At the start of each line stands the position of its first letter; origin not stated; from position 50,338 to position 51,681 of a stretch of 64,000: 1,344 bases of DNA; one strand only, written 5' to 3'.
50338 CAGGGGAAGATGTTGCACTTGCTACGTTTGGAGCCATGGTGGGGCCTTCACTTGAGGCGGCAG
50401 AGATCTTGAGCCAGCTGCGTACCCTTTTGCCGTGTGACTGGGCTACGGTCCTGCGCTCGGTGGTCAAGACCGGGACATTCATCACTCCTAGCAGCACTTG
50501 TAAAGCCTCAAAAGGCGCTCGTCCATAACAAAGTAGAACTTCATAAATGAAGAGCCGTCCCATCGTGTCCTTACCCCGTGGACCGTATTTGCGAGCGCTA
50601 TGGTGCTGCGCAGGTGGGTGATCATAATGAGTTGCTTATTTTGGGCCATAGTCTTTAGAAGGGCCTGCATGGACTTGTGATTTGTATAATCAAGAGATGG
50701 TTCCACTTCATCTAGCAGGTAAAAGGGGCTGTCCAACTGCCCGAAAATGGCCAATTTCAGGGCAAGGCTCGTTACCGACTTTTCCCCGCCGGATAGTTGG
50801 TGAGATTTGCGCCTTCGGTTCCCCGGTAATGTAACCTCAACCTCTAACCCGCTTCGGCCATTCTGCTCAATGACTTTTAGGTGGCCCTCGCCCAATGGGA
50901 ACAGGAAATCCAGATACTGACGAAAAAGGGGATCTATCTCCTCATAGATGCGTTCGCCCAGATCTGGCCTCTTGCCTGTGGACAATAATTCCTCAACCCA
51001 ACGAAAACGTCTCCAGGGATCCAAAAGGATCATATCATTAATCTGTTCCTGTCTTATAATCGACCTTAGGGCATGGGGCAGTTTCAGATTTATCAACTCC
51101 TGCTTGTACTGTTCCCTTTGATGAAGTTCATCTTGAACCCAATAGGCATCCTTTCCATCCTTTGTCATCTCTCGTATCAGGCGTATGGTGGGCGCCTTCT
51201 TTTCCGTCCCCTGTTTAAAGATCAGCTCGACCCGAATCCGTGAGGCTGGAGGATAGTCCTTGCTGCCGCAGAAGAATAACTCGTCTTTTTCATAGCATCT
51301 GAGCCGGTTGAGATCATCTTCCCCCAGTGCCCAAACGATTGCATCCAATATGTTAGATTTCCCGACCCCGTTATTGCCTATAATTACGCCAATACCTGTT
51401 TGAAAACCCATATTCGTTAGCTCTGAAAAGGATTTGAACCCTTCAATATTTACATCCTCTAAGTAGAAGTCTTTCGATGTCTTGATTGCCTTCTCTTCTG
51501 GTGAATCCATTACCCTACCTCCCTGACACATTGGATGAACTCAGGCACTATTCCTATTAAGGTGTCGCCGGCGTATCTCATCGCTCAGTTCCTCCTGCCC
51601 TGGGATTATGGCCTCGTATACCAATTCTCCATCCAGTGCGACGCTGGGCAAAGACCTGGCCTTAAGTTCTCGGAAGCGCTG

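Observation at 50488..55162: Seven-gene minus-strand operon of unknown function combining redox selenoproteins, Cys-cluster proteins and an SMC-head ATPase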

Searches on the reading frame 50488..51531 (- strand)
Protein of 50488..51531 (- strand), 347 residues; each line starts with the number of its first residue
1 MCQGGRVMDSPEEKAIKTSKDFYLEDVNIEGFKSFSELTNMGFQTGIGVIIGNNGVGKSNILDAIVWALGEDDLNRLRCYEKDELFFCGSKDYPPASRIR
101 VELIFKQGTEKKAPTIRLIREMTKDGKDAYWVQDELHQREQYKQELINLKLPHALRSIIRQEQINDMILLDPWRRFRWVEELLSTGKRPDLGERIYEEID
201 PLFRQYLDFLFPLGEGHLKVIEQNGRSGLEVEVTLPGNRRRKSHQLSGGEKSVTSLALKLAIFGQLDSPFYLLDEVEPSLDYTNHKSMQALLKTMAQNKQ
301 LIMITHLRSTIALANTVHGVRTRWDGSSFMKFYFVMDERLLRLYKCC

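Call 6: search_protein_families(library=pfam, max_evalue=0.1, proteins=[window:50488-51531:-])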
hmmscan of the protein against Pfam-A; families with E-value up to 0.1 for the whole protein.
window:50488-51531:- (347 aa): 13 families
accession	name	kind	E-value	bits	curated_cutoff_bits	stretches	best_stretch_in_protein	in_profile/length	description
PF02463.25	SMC_N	-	1.2e-43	149.6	40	1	23-323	1-214/220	RecF/RecN/SMC N terminal domain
PF13304.12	AAA_21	-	1.7e-14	55.1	27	1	49-306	3-298/304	AAA domain, putative AbiEii toxin, Type IV TA system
PF13476.12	AAA_23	-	1.2e-13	52.6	27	1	27-154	2-132/201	AAA domain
PF13175.12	AAA_15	-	3.2e-11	43.9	32.1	1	24-102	3-80/374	AAA ATPase domain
PF13555.12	AAA_29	-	8.4e-05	22.7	27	1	34-68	11-45/61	P-loop containing region of AAA domain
PF00005.33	ABC_tran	-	0.0001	23.3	25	0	49-70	15-36/137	ABC transporter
PF11398.14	DUF2813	-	0.00022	21.2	21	1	23-113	2-88/372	Protein of unknown function (DUF2813)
PF05729.18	NACHT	-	0.0028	18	26.7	1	49-135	4-89/167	NACHT domain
PF02456.21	Adeno_IVa2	-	0.022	14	21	0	39-66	81-108/370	Adenovirus IVa2 protein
PF13401.12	AAA_22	-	0.027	15.2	27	0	44-113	4-64/130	AAA domain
PF09818.15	ABC_ATPase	-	0.04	13.4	23.2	1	10-66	46-100/283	P-loop domain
PF13558.12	SbcC_Walker_B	-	0.064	13.9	27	0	237-293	21-89/90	SbcC/RAD50-like, Walker B motif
PF00004.35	AAA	-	0.093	13.6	21.2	0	50-147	3-89/131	ATPase family associated with various cellular activities (AAA)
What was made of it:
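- Checked: g7, 51510-50488 (340 aa): SMC_N 149.6 bits (call 6).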

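Call 7: search_protein_families(library=ncbifam, max_evalue=0.1, proteins=[window:50488-51531:-])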
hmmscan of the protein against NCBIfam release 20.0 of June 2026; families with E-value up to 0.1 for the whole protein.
window:50488-51531:- (347 aa): 105 families (the best 25 are shown)
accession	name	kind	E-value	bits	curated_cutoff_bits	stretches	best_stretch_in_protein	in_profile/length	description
TIGR02168.1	SMC_prok_B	equivalog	2.7e-58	197.7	567.35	2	23-168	1-150/1181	chromosome segregation protein SMC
TIGR02169.1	SMC_prok_A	equivalog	1.3e-41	142.4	729.4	2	23-182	1-163/1165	chromosome segregation protein SMC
NF002244.0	PRK01156.1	equivalog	3.7e-15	55.1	847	2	26-110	5-78/895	DNA double-strand break repair ATPase Rad50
NF003034.1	PRK03918.1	equivalog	3.4e-14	51.8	700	1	24-140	3-114/878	DNA double-strand break repair ATPase Rad50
TIGR00634.1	recN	equivalog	4.8e-13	48.9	407.85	2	24-163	2-145/563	DNA repair protein RecN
NF041034.1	Rad50_Sulf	equivalog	4.8e-12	44.6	1000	2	25-72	4-50/872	DNA double-strand break repair ATPase Rad50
TIGR00611.2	recf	equivalog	2.2e-11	43.5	172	2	25-67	2-43/339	DNA replication/repair protein RecF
NF041760.1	PtuA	equivalog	1e-09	37.9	500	1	16-67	44-94/524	retron Ec78 anti-phage system effector ATPase PtuA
NF008121.0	PRK10869.1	equivalog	4.8e-09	35.3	418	2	221-309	404-494/553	DNA repair protein RecN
NF002572.0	PRK02224.1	equivalog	3.6e-08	32.2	1087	1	24-69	3-47/888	DNA double-strand break repair ATPase Rad50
TIGR03608.1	L_ocin_972_ABC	subfamily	1e-07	31.6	254.85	1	232-311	121-197/206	putative bacteriocin export ABC transporter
NF008364.0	PRK11160.1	equivalog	1.1e-07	30.8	630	1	244-313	475-540/575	heme ABC transporter ATP-binding protein/permease CydC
NF010068.0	PRK13548.1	equivalog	1.3e-07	31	261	1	239-304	131-199/261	heme ABC transporter ATP-binding protein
TIGR04520.1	ECF_ATPase_1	equivalog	2.4e-07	30.4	315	1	232-317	123-206/269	energy-coupling factor transporter ATPase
NF007601.2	PRK10247.1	equivalog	2.9e-07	30.2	292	1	241-317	127-201/204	iron efflux ABC transporter ATP-binding subunit FetA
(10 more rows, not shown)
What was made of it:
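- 50488..51510 (-): g7: SMC-head-only ABC-type ATPase with an invariant C-terminal ...YKCC-COOH (Cys-Cys codons 50491-50496). Core member 3. SMC_N 149.6 bits; SMC_prok_B 197.7 bits in two stretches (calls 6, 7).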

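Call 39: search_solved_structures(query=window:50488-51510:-, max_evalue=0.001, show_alignments=1)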
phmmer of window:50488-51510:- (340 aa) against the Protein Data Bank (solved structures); distinct sequences matched with E-value up to 0.001: 112 (the best 60 are shown).
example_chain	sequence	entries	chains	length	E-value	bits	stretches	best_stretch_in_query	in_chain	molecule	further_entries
1e69_A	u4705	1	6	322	9.9e-46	159.3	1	18-314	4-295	CHROMOSOME SEGREGATION SMC PROTEIN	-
5h68_A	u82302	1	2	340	7.5e-32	113.7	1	15-323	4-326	Chromosome partition protein Smc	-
5xns_A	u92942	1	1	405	6.3e-31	110.6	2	16-193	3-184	Chromosome partition protein Smc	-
4i99_A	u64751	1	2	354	1e-30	110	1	16-321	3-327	Chromosome partition protein Smc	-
5xei_A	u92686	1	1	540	3.5e-30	108.2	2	16-192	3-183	Chromosome partition protein Smc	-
3zgx_A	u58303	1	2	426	7.2e-29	103.9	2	191-321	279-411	CHROMOSOME PARTITION PROTEIN SMC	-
5xg3_A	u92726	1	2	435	2e-28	102.4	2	191-321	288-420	Chromosome partition protein Smc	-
6qj1_A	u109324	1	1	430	3.4e-22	81.9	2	141-320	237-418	Structural maintenance of chromosomes protein,Structural maintenance of chromosomes protei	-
8ro6_A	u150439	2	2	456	3.5e-22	81.9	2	16-181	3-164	Structural maintenance of chromosomes protein 1A (SMC1A)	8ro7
8roc_A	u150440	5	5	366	4.2e-22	81.6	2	16-181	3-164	Structural maintenance of chromosomes protein 1A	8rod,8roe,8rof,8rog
8p0a_A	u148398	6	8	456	9.2e-22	80.5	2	16-181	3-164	Structural maintenance of chromosomes protein 1A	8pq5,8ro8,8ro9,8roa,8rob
6qj0_A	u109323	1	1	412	1.3e-21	80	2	177-320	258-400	Structural maintenance of chromosomes protein,Structural maintenance of chromosomes protei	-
7w1m_A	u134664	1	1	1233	1.3e-20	76.8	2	16-181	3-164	Structural maintenance of chromosomes protein 1A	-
6wg3_A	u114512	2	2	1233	3.4e-20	75.4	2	16-181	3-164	Structural maintenance of chromosomes protein 1A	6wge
6zz6_A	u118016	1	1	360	5.9e-20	74.6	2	218-304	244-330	Structural maintenance of chromosomes protein 1,Structural maintenance of chromosomes prot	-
6yvd_C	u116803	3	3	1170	1.5e-18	69.9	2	178-322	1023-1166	Structural maintenance of chromosomes protein 2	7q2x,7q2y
7qen_A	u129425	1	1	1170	4.1e-18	68.5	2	178-322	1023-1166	Structural maintenance of chromosomes protein 2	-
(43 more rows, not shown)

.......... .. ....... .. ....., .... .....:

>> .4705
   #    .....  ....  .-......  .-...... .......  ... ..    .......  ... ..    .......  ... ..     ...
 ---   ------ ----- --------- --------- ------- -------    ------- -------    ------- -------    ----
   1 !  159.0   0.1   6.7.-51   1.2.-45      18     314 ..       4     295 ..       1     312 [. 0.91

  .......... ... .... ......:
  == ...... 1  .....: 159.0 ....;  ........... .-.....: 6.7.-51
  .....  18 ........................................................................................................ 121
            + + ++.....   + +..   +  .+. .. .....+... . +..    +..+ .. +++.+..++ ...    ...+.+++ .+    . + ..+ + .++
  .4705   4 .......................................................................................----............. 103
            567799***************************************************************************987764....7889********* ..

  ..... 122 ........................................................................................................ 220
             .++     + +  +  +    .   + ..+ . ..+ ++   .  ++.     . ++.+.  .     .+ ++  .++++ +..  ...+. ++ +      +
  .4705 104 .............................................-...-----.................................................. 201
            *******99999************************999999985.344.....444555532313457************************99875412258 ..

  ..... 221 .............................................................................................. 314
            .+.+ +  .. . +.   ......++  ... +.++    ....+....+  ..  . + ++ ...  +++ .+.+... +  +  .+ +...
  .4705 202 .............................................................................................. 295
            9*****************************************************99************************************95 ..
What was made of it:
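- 50488..51510 (-): 1e69 E 1e-45 (call 39).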

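Call 41: find_homologous_proteins(query=window:50488-51510:-, max_evalue=1e-10)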
Query window:50488-51510:- (340 aa): 570 proteins with E <= 1e-10 among 2417 candidates; the best 120 are listed.
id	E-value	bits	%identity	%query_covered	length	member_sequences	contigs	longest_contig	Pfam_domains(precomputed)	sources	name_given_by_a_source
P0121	4.1e-228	774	100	100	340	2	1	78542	PF13175.13,PF13476.13,PF02463.26,PF13304.13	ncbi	ncbi:MAG: AAA family ATPase [Pseudomonadota bacterium]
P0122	1.7e-196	670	86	100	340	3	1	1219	PF13175.13,PF13476.13,PF13555.13,PF02463.26,PF13304.13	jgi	-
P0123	2.5e-189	646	84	100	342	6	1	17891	PF00005.34,PF13175.13,PF13476.13,PF02463.26,PF13304.13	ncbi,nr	ncbi:MAG: AAA family ATPase [Proteobacteria bacterium]|nr:AAA family ATPase [Pseudomonadota bacteriu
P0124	4.1e-189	645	83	100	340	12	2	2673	PF13175.13,PF13476.13,PF13555.13,PF02463.26,PF13304.13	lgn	-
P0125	1.6e-187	640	83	98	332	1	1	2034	PF00005.34,PF13175.13,PF13476.13,PF02463.26,PF13304.13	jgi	-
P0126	2.0e-187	640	83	98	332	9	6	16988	PF13175.13,PF13476.13,PF02463.26,PF13304.13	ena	-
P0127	1.4e-186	637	82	100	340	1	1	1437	PF13175.13,PF13476.13,PF02463.26,PF13304.13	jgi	-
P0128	6.4e-186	635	81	100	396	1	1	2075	PF13175.13,PF13476.13,PF02463.26,PF13304.13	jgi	-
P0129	2.3e-185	633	83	98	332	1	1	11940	PF13175.13,PF13476.13,PF02463.26,PF13304.13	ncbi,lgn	-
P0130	1.7e-184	630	82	100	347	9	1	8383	PF13175.13,PF13476.13,PF02463.26,PF13304.13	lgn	-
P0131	1.2e-182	624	83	97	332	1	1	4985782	PF13175.13,PF13476.13,PF02463.26,PF13304.13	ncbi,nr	ncbi:MAG: AAA family ATPase [Desulfobacteraceae bacterium]|nr:MAG: AAA family ATPase [Desulfobactera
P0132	1.3e-180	618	80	98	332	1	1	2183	PF13175.13,PF13476.13,PF02463.26,PF13304.13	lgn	-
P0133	1.4e-180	617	78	100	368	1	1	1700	PF13175.13,PF13476.13,PF02463.26,PF13304.13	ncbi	-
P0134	2.4e-177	607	79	97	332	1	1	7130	PF11398.15,PF13175.13,PF13476.13,PF13555.13,PF02463.26,PF13304.13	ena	-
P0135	8.7e-177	605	78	99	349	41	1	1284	PF13175.13,PF13476.13,PF13555.13,PF02463.26,PF13304.13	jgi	jgi:chromosome segregation protein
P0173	3.5e-153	527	71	98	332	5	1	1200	PF13175.13,PF13476.13,PF13555.13,PF02463.26,PF13304.13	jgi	-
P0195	3.5e-150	518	70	96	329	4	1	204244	PF00005.34,PF13175.13,PF13476.13,PF13555.13,PF02463.26,PF13304.13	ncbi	-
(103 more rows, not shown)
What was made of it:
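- The family is extremely conserved (68-86% identity), unlike fast-evolving defence genes (call 41).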

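Call 47: search_protein_families(library=padloc, max_evalue=0.01, proteins=[window:50488-51510:-])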
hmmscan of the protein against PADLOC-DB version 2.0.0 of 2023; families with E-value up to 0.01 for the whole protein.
window:50488-51510:- (340 aa): 131 families (the best 25 are shown)
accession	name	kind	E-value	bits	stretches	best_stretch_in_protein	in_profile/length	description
PDLC04135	mad3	-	3.1e-41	140.1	2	185-321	215-345/374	mads_3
PDLC00091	GajA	-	3e-16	57.4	1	16-139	2-124/627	AAA ATPase domain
PDLC02980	AriA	-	6.8e-16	57.1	1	41-299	2-298/304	-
PDLC02979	AriA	-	6.8e-14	50.4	1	17-126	3-113/373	-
PDLC00096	GajA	-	7.4e-13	46.1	1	16-127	2-110/630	AAA ATPase domain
PDLC02913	ATPase_I-A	-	2.2e-12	44.9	1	12-60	49-96/508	-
PDLC00299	PtuA1|PtuA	-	1.6e-11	41.9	1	11-62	49-99/535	AAA ATPase domain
PDLC00071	GajA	-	2.4e-11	41.2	1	16-114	2-97/588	AAA ATPase domain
PDLC00099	GajA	-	5.9e-11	40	1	16-105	2-88/626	AAA ATPase domain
PDLC03859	LmuB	-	8.1e-11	39.8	2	16-113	4-81/611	-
PDLC00069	GajA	-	8.4e-11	39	1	16-113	2-99/687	AAA ATPase domain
PDLC00080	GajA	-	1.2e-10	38.8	1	16-108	2-96/622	AAA ATPase domain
PDLC03865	LmuB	-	1.2e-10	38.3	1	19-122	5-125/1007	-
PDLC00102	GajA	-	1.5e-10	38.1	1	16-64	2-49/532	AAA ATPase domain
PDLC02335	AbiLi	-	1.9e-10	38.3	1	10-303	43-240/326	AbiLi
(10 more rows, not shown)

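Call 52: find_encoding_contigs(protein=P0121, flank=10000, max_places=3)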
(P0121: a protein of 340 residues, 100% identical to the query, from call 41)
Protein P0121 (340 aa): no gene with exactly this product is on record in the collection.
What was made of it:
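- Tried and rejected: Source contig: a look-up of the window's own ATPase (P0121) found no record (call 52).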

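Call 68: search_protein_representatives(alignment_id=A2)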
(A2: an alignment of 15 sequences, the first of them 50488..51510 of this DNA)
Query: 15 sequences, 329 profile positions. Proteins with E-value up to 0.001 (for the whole library): 31913; up to 1e-10: 17962; up to 1e-30: 6616. The best 150 are listed.
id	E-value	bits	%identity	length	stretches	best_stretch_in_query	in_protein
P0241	4.4e-180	614.3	-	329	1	3-329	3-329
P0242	2.1e-114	398.5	-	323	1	4-328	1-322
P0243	2.1e-103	362.3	-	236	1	118-329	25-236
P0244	1.1e-85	304.1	-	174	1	1-172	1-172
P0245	1.9e-80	286.8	-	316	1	5-329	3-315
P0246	2.4e-77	276.7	-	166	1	166-329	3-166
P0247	3.6e-75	269.5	-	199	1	201-329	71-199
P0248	1.3e-59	218.4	-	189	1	2-123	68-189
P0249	9.0e-56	205.8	-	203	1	121-254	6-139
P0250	3.7e-55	203.7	-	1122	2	4-160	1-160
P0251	3.8e-55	203.7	-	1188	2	157-309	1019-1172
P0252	1.2e-52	195.5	-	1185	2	4-184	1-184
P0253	1.3e-52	195.4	-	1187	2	155-309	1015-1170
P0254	1.7e-52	195.0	-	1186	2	4-211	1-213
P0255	1.7e-52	195.0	-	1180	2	143-309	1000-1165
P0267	7.6e-51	189.6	-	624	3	172-325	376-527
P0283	2.1e-49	184.8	-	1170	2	178-309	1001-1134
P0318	6.4e-48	180.0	-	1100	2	174-309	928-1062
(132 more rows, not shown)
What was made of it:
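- On SMC (TIGR02168 SMC_prok_B): The two halves map to residues 1-180 and about 1020-1170 of full-length SMCs (calls 7, 39, 68).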

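Call 77: find_encoding_contigs(protein=P0242, flank=8000, max_places=4)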
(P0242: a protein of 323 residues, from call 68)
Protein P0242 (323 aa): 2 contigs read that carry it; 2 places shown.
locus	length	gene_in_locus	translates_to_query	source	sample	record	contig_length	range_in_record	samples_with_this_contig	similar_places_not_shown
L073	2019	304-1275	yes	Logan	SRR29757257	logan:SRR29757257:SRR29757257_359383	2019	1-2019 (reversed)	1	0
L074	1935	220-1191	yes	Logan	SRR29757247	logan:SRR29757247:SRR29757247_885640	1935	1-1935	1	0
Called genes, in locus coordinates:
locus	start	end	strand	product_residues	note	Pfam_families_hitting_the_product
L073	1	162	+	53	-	?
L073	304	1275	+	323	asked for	PF02463:SMC_N, PF13175:AAA_15, PF13476:AAA_23, PF13304:AAA_21 (faint)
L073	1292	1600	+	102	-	-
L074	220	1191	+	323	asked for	PF02463:SMC_N, PF13175:AAA_15, PF13476:AAA_23, PF13304:AAA_21 (faint)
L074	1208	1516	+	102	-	-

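Call 78: find_encoding_contigs(protein=P0245, flank=8000, max_places=4)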
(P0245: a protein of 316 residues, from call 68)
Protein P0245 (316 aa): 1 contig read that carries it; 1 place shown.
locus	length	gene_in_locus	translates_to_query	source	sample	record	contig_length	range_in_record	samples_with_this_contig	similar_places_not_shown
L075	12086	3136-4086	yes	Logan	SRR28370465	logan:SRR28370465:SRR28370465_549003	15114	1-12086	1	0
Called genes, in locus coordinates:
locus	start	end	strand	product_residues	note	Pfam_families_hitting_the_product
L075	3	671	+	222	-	?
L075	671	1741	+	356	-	PF12849:PBP_like_2, PF01547:SBP_bac_1, PF12727:PBP_like (weak)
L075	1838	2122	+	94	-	PF02979:NHase_alpha, PF27793:RNP_Burkhold (faint)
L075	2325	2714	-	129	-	PF09945:DUF2177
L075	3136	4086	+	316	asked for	PF02463:SMC_N, PF13175:AAA_15 (weak), PF13476:AAA_23, PF13304:AAA_21 (weak)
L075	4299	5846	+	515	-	PF25984:BSH_YknX (weak), PF25954:Beta-barrel_RND_2, PF25990:Beta-barrel_YknX (faint)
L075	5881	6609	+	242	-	PF00005:ABC_tran, PF13304:AAA_21 (faint)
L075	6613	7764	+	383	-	PF12704:MacB_PCD, PF02687:FtsX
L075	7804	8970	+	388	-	PF12704:MacB_PCD, PF02687:FtsX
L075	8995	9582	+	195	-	-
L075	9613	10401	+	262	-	PF07796:DUF1638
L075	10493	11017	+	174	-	PF02572:CobA_CobO_BtuR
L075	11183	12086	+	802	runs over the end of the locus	PF00989:PAS, PF08448:PAS_4, PF13188:PAS_8, PF13426:PAS_9, PF08447:PAS_3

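Call 80: find_encoding_contigs(protein=P0267, flank=8000, max_places=4)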
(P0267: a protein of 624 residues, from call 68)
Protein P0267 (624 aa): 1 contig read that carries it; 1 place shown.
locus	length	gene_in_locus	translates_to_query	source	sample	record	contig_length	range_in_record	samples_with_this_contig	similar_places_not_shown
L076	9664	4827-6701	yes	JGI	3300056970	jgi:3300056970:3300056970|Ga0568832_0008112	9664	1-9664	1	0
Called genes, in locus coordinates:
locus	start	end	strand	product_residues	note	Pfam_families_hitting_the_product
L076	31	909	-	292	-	PF05853:BKACE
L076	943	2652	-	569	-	PF13570:Beta-prop_ACSF4 (weak), PF13360:PQQ_2 (weak)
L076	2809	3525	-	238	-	-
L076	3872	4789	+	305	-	PF00126:HTH_1, PF03466:LysR_substrate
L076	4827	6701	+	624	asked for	PF02463:SMC_N, PF13476:AAA_23 (weak), PF13304:AAA_21 (faint)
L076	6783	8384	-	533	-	PF00389:2-Hacid_dh, PF02826:2-Hacid_dh_C, PF19304:PGDH_inter, PF01842:ACT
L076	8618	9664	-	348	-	?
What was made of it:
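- Tried and rejected: P0267: a 624-aa short-arm SMC-like protein that also ends in CC has no B12 context and was dropped (call 80).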
